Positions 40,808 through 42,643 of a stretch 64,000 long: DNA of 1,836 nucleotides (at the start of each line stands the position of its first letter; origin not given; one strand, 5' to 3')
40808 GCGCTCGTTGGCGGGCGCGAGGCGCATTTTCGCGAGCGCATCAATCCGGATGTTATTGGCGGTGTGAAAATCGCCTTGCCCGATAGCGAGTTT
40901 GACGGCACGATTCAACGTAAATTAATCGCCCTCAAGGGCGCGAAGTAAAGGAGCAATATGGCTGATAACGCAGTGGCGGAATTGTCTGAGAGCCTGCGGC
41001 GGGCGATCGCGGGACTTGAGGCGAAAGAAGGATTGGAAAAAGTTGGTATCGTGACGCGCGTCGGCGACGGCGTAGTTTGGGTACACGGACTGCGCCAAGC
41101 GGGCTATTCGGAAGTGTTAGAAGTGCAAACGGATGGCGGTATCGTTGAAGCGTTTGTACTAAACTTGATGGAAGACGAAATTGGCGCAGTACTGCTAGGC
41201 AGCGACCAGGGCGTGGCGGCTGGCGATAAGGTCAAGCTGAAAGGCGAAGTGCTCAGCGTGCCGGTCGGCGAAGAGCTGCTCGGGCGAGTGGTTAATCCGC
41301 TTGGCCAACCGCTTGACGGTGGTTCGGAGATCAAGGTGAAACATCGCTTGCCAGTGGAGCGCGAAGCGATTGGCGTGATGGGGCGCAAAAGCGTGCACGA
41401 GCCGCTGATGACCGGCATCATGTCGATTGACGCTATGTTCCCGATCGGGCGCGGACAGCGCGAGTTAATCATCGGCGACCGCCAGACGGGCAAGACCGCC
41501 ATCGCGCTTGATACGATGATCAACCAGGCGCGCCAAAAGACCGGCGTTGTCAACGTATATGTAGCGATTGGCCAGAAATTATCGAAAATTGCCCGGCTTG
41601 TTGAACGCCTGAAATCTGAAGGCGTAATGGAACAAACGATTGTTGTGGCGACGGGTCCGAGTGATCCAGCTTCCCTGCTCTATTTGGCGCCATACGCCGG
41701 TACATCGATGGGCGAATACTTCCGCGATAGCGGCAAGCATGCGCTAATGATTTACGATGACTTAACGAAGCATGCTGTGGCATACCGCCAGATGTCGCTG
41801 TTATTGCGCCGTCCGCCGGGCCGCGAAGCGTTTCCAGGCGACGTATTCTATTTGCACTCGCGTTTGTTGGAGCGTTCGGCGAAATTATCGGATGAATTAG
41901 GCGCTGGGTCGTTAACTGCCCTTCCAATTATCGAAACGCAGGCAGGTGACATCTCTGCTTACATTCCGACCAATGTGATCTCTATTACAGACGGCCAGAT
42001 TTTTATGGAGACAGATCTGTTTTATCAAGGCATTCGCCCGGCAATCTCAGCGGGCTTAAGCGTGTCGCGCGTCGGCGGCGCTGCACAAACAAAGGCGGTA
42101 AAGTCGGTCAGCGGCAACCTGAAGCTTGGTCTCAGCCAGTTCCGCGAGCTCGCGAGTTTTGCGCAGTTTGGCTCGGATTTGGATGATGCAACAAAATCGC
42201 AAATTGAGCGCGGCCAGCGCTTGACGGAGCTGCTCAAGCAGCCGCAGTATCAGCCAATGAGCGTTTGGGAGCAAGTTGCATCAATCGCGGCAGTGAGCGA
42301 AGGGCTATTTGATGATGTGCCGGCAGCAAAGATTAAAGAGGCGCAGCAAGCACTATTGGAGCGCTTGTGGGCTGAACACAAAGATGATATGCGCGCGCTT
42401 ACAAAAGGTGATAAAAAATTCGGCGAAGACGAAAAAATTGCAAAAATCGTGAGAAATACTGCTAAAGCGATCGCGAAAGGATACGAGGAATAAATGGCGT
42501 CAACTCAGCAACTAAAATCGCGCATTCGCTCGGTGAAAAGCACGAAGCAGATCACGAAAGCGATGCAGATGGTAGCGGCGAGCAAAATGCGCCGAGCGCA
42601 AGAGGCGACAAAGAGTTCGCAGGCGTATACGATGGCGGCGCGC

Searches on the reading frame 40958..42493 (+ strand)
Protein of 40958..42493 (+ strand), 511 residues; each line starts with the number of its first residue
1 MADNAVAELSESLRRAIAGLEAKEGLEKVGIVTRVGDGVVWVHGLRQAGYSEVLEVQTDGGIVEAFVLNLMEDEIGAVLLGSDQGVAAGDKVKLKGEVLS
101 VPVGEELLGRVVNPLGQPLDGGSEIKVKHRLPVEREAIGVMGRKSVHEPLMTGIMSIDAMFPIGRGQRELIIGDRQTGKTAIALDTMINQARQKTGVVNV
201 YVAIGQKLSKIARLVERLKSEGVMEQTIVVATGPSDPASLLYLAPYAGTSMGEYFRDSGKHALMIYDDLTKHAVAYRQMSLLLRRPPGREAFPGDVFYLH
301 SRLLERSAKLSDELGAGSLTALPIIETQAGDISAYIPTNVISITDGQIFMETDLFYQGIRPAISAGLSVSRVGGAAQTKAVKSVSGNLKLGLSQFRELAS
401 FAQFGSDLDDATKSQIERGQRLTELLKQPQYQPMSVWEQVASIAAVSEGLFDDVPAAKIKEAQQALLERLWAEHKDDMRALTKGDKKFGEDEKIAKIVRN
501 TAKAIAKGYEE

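Call 71: search_protein_families(library=pfam, proteins=[window:40958-42493:+], max_evalue=0.001)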
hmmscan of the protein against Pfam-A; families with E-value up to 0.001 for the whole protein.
window:40958-42493:+ (511 aa): 3 families
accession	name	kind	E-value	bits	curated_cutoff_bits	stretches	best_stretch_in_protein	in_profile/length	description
PF00006.31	ATP-synt_ab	-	6.6e-79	264.9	29.5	1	153-370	1-213/213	ATP synthase alpha/beta family, nucleotide-binding domain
PF00306.32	ATP-synt_ab_C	-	1e-41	142.6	27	1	377-498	1-123/126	ATP synthase alpha/beta chain, C terminal domain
PF02874.29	ATP-synt_ab_N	-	0.00067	20.6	20.9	1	40-93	9-66/69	ATP synthase alpha/beta family, beta-barrel domain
